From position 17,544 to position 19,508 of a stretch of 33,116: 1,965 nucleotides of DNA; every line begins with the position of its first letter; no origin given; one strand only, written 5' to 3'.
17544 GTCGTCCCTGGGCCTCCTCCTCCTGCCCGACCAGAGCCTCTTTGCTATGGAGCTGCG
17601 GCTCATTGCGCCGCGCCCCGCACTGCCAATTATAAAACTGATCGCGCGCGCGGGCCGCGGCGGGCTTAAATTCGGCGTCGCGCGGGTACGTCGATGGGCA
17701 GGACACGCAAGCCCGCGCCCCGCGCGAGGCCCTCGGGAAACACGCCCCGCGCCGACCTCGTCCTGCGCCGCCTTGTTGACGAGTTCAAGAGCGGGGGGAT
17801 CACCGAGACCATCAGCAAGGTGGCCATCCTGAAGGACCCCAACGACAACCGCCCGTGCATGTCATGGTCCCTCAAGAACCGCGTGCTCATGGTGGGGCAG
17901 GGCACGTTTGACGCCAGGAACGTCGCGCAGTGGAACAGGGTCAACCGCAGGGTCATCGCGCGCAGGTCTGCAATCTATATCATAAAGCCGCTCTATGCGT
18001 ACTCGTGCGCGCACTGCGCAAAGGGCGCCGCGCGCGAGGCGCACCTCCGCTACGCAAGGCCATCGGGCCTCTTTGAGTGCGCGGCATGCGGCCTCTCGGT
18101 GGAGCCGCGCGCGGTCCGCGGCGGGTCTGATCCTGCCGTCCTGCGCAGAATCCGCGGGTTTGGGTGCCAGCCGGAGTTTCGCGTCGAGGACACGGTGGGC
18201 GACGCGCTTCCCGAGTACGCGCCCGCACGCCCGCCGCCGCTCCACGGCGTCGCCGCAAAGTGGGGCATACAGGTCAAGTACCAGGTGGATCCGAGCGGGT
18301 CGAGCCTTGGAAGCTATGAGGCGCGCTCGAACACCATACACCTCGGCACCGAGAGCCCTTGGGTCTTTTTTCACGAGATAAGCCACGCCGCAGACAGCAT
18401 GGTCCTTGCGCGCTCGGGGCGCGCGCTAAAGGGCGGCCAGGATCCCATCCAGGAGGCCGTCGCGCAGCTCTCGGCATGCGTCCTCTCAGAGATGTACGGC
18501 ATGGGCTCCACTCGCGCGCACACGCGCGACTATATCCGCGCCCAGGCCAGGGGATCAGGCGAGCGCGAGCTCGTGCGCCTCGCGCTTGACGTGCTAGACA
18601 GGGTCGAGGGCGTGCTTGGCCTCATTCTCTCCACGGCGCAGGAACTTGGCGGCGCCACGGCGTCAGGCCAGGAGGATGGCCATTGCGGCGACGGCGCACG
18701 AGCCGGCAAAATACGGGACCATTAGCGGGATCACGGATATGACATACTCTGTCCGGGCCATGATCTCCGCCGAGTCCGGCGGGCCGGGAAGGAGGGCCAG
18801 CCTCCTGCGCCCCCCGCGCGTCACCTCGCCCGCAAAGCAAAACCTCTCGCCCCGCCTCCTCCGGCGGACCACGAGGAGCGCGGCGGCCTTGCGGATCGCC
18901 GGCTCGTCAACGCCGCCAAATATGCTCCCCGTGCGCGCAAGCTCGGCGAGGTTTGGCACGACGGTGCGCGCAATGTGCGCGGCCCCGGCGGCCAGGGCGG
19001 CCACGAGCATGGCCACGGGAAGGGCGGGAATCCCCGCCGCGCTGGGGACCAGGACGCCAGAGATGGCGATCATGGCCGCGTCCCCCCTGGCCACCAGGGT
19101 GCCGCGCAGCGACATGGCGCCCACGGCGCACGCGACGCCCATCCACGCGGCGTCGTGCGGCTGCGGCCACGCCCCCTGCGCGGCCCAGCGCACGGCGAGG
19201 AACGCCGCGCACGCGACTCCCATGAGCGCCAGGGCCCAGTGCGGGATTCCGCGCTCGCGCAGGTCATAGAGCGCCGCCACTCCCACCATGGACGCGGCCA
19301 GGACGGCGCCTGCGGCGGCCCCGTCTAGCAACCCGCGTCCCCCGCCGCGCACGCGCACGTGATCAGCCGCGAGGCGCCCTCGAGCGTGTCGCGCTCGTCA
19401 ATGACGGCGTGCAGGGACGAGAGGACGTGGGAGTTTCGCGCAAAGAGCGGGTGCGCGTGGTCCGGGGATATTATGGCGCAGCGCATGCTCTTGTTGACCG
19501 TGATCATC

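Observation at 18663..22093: Unusual overlapping four-gene operon: TFB-like factor, ParB-fold protein, Cys-rich orphan, A24 prepilin peptidase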

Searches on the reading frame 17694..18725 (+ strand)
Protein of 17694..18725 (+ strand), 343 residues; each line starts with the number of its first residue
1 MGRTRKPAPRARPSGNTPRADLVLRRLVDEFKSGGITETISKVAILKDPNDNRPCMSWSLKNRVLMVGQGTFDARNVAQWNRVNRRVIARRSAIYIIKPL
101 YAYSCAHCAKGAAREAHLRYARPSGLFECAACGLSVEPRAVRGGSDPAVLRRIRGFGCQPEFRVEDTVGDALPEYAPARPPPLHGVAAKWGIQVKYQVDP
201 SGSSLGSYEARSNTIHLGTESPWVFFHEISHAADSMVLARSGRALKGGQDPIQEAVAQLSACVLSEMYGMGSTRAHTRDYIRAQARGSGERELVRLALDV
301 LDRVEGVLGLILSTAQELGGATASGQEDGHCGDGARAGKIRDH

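Call 3: search_protein_families(library=pfam, proteins=[window:17694-18725:+], max_evalue=0.1)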
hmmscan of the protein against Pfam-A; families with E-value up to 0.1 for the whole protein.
window:17694-18725:+ (343 aa): 0 families

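Call 6: search_protein_families(library=ncbifam, proteins=[window:17694-18725:+], max_evalue=1)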
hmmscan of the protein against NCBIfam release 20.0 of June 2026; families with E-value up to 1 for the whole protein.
window:17694-18725:+ (343 aa): 2 families
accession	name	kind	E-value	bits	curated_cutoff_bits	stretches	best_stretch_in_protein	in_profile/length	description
NF053676.1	4oxCHCAChcC1Cy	equivalog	0.06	11.8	1000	1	237-301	27-91/528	4-oxocyclohexanecarboxylate 2-dehydrogenase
TIGR02605.1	CxxC_CxxC_SSSS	subfamily_domain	0.4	10.8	31.3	0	99-133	2-33/52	FmdB family zinc ribbon protein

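Call 7: search_protein_families(library=phrogs, proteins=[window:17694-18725:+], max_evalue=1)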
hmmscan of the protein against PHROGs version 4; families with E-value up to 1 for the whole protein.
window:17694-18725:+ (343 aa): 1 family
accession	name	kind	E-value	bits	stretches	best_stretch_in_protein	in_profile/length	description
phrog_33618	-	unknown function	0.045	13.9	1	198-235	255-292/386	-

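Call 8: search_protein_families(library=padloc, proteins=[window:17694-18725:+], max_evalue=1)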
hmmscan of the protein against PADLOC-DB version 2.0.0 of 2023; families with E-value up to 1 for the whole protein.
window:17694-18725:+ (343 aa): 0 families

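Call 63: search_solved_structures(query=A10, max_evalue=10, show_alignments=3)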
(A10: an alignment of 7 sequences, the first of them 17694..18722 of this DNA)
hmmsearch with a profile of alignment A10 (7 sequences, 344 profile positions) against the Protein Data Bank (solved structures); distinct sequences matched with E-value up to 10: 7.
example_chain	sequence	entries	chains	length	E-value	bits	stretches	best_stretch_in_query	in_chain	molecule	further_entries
2e2z_A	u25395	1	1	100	0.36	12.7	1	100-174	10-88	Tim15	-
3vd6_C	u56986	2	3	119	0.74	11.7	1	105-143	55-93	Erythroid transcription factor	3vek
4hc7_A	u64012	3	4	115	1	11.2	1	106-143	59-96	Trans-acting T-cell-specific transcription factor GATA-3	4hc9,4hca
5cwl_A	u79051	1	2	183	1.2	11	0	284-307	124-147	Designed helical repeat protein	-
1pft_A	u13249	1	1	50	1.4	10.8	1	115-147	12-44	TFIIB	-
6zxw_H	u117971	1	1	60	1.9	10.4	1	128-171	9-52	Uncharacterized protein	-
6e9r_B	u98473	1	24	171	2.1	10.2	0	285-306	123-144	DHF46 filament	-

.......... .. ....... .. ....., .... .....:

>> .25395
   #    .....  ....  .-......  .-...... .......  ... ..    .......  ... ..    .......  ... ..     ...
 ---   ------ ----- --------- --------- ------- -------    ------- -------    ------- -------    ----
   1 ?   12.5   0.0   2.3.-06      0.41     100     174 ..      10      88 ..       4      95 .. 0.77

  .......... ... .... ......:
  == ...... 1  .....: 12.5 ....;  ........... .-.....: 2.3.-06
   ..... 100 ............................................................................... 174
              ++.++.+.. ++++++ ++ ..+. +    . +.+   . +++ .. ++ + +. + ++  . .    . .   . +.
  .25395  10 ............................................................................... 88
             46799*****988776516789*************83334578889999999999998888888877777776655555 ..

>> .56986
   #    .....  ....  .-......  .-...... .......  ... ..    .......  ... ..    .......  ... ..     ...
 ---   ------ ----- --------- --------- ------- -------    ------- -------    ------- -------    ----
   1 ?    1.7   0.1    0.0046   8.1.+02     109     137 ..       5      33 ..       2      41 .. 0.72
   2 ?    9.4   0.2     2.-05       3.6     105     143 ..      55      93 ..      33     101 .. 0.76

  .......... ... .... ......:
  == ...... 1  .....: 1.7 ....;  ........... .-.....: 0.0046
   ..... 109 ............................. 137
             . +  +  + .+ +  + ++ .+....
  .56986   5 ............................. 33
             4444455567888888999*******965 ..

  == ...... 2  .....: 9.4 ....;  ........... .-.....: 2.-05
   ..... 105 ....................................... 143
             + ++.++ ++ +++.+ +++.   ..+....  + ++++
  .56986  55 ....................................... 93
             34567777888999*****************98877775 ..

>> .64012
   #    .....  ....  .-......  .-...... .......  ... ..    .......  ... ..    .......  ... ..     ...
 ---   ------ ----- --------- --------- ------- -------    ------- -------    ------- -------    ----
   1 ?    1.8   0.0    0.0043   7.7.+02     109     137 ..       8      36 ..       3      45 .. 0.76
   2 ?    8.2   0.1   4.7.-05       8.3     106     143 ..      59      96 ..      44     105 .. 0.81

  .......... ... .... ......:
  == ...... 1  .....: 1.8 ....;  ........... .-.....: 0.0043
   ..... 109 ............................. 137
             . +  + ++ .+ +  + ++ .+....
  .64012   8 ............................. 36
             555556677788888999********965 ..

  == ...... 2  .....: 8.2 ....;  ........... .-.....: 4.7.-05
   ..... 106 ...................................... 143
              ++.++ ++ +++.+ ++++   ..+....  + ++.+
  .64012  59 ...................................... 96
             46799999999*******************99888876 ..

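Call 101: search_protein_families(library=pfam, alignment_id=A10, max_evalue=1)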
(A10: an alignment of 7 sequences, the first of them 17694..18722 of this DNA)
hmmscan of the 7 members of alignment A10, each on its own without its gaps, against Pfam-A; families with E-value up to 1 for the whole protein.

A. member 1, window:17694-18722:+ (343 aa): 1 family
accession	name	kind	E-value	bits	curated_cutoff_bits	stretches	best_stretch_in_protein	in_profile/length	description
PF09723.15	Zn_ribbon_8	-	0.58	10.7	34.4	0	99-133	2-33/41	Zinc ribbon domain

B. families by the number of members that match (of 7 scanned): 8 families
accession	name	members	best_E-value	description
PF14082.12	SduA_C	2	0.071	Shedu protein SduA, C-terminal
PF09723.15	Zn_ribbon_8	2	0.098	Zinc ribbon domain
PF00320.33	GATA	1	0.0063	GATA zinc finger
PF18818.7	MPTase-PolyVal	1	0.028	Zincin-like metallopeptidase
PF08271.17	Zn_Ribbon_TF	1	0.042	TFIIB zinc-binding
PF24458.1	DUF7573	1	0.088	Domain of unknown function (DUF7573)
PF07282.18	Cas12f1-like_TNB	1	0.091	Cas12f1-like, TNB domain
PF23224.1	zf-C2H2_2nd_ZNF462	1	0.71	Zinc finger protein 462, second C2H2 zinc finger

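Call 102: search_dna_similar(query=window:17694-18722:+, collection=plasmids, mode=protein, max_evalue=10, max_rows=20)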
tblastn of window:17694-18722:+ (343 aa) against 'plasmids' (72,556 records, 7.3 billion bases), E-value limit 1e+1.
Records with a match: 4; places in all: 4; records where one place covers at least 80% of the query: 1.
Best place of each record, by identity: <60% 4.
By first word of the organism name: Alicyclobacillus 2; Burkholderia 1; Agrobacterium 1.
By predicted mobility (MOB-suite, as given by PLSDB): non-mobilizable 3; conjugative 1.
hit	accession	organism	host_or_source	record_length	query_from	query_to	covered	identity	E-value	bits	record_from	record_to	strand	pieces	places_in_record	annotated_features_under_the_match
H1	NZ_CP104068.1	Alicyclobacillus fastidiosus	cell culture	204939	3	323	94%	32.7%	4e-30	128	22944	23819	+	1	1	hypothetical protein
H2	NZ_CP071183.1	Alicyclobacillus mengziensis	water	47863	25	286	76%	33.1%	7e-30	127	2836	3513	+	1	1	ArdC-like ssDNA-binding domain-containing protein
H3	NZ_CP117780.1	Burkholderia sp. FERM BP-3421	soil sample,soil sample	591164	167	254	26%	29.5%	9e-1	39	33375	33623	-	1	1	polysaccharide lyase family 7 protein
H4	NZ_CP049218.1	Agrobacterium tumefaciens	Clematis,cell culture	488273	50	108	17%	27.1%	5e+0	37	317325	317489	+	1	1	ribokinase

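Call 103: get_annotated_region(hit=H2, flank=5000)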
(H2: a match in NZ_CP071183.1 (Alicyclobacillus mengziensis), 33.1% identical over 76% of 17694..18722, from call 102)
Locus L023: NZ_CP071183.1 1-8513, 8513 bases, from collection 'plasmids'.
description: Alicyclobacillus mengziensis strain S30H14 plasmid unnamed, complete sequence
organism: Alicyclobacillus mengziensis (NCBI taxid 2931921)
taxonomy: Bacteria; Bacillota; Bacilli; Bacillales; Alicyclobacillaceae; Alicyclobacillus; Alicyclobacillus mengziensis
host: -; source: water; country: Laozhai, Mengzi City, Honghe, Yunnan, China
typing (MOB-suite, as given by PLSDB): non-mobilizable
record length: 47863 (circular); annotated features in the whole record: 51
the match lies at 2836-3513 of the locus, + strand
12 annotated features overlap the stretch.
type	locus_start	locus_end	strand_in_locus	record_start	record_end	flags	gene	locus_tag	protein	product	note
CDS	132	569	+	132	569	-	radC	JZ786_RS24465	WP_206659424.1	DNA repair protein RadC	GO:0006281 - DNA repair [Evidence IEA]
CDS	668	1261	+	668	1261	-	-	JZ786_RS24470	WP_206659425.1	hypothetical protein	-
CDS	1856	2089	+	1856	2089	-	-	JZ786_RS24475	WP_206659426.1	hypothetical protein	-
CDS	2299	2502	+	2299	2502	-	-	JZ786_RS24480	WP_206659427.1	hypothetical protein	-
CDS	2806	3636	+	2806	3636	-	-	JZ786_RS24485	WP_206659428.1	ArdC-like ssDNA-binding domain-containing protein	-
CDS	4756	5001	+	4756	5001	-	-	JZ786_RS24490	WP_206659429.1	hypothetical protein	-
CDS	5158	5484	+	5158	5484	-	-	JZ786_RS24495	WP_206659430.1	hypothetical protein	-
CDS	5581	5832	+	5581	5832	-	-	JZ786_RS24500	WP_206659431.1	hypothetical protein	-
CDS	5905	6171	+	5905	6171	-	-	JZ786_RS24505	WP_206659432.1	hypothetical protein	-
CDS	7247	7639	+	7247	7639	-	-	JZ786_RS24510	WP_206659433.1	hypothetical protein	-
CDS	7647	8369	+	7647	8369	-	-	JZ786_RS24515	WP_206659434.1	hypothetical protein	-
CDS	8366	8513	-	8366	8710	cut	-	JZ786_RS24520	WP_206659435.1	hypothetical protein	-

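Call 104: get_annotated_region(hit=H1, flank=5000)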
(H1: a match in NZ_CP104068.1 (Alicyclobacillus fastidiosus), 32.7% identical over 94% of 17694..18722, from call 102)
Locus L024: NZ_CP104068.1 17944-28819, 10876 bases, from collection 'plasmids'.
description: Alicyclobacillus fastidiosus strain DSM 17978 plasmid unnamed1, complete sequence
organism: Alicyclobacillus fastidiosus (NCBI taxid 392011)
taxonomy: Bacteria; Bacillota; Bacilli; Bacillales; Alicyclobacillaceae; Alicyclobacillus; Alicyclobacillus fastidiosus
host: -; source: cell culture; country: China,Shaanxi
typing (MOB-suite, as given by PLSDB): non-mobilizable
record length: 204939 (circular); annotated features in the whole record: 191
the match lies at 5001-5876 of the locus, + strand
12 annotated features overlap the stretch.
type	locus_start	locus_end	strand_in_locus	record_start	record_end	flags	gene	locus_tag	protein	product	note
CDS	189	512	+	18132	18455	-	-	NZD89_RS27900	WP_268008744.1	DUF2958 domain-containing protein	-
CDS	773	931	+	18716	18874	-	-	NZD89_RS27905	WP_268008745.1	hypothetical protein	-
CDS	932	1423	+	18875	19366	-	-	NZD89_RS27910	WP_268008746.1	hypothetical protein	-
CDS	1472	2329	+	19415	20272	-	-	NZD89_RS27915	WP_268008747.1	hypothetical protein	-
CDS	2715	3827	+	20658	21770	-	-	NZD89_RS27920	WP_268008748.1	hypothetical protein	-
CDS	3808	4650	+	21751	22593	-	-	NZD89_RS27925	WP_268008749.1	hypothetical protein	-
CDS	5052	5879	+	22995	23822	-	-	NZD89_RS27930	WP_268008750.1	hypothetical protein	-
CDS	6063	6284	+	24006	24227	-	-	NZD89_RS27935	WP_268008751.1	hypothetical protein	-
CDS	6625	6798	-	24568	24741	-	-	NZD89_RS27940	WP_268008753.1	hypothetical protein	-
CDS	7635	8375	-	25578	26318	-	istB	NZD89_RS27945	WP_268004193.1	IS21-like element helper ATPase IstB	-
CDS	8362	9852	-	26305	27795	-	istA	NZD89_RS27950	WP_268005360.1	IS21 family transposase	-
CDS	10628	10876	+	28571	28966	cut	-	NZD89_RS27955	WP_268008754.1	hypothetical protein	-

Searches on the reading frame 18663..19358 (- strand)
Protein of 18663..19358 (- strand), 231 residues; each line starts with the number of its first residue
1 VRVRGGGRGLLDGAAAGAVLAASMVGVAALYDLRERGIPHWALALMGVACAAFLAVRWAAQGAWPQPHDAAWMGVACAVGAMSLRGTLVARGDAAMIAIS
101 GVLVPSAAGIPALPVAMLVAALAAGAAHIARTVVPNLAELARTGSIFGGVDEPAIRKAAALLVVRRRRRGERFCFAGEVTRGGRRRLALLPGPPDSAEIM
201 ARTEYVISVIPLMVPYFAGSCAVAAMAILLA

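Call 3: search_protein_families(library=pfam, proteins=[window:18663-19358:-], max_evalue=0.1)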
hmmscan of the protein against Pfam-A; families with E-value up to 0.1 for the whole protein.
window:18663-19358:- (231 aa): 1 family
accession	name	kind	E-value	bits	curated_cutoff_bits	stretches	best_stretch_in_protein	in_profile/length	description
PF01478.23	Peptidase_A24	-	0.00016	22.5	26.5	1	20-123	2-102/104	Type IV leader peptidase family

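Call 6: search_protein_families(library=ncbifam, proteins=[window:18663-19358:-], max_evalue=1)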
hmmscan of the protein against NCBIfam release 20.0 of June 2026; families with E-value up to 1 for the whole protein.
window:18663-19358:- (231 aa): 0 families

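Call 7: search_protein_families(library=phrogs, proteins=[window:18663-19358:-], max_evalue=1)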
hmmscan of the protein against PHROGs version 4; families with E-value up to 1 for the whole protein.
window:18663-19358:- (231 aa): 0 families

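Call 8: search_protein_families(library=padloc, proteins=[window:18663-19358:-], max_evalue=1)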
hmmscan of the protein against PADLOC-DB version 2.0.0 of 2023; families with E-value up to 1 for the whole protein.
window:18663-19358:- (231 aa): 0 families

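Call 27: search_solved_structures(query=A4, max_evalue=10, show_alignments=2)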
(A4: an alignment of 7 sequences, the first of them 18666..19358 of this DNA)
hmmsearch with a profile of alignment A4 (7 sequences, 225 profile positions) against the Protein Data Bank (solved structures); distinct sequences matched with E-value up to 10: 3.
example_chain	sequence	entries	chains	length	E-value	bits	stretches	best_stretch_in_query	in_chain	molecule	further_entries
1c89_A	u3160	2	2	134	0.16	14.8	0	89-142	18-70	ANTIFREEZE PROTEIN TYPE III | PROTEIN (ANTIFREEZE PROTEIN TYPE III)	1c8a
5j9f_A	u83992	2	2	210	0.72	12.6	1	66-120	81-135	Trifunctional purine biosynthetic protein adenosine-3 | Phosphoribosylglycinamide formyltransferase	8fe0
2lx3_A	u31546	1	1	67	1.2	11.9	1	88-132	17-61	Type III antifreeze protein nfeAFP11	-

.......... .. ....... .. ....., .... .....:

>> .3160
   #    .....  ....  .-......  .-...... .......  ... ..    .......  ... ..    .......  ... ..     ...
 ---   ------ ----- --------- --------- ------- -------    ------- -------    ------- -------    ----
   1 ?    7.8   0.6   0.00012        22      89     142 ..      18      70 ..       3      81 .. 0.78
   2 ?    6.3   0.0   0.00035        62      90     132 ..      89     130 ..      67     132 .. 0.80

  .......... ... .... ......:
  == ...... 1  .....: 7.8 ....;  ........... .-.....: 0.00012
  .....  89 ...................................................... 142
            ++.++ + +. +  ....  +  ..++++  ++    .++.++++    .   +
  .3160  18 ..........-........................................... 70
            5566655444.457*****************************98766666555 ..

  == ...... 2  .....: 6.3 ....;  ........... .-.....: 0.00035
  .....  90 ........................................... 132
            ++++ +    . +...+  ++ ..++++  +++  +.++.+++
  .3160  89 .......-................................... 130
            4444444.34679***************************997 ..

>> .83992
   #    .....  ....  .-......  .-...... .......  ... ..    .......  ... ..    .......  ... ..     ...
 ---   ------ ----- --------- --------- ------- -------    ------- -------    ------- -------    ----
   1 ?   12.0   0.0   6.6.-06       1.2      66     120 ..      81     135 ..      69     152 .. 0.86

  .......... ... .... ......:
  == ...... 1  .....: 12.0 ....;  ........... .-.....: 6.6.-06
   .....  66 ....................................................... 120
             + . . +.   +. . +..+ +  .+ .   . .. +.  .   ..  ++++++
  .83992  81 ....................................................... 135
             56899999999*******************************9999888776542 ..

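Call 55: search_dna_similar(query=window:18666-19331:-, collection=plasmids, mode=protein, max_evalue=10, max_rows=25)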
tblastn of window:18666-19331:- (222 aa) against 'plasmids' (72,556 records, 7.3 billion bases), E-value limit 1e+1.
No match.
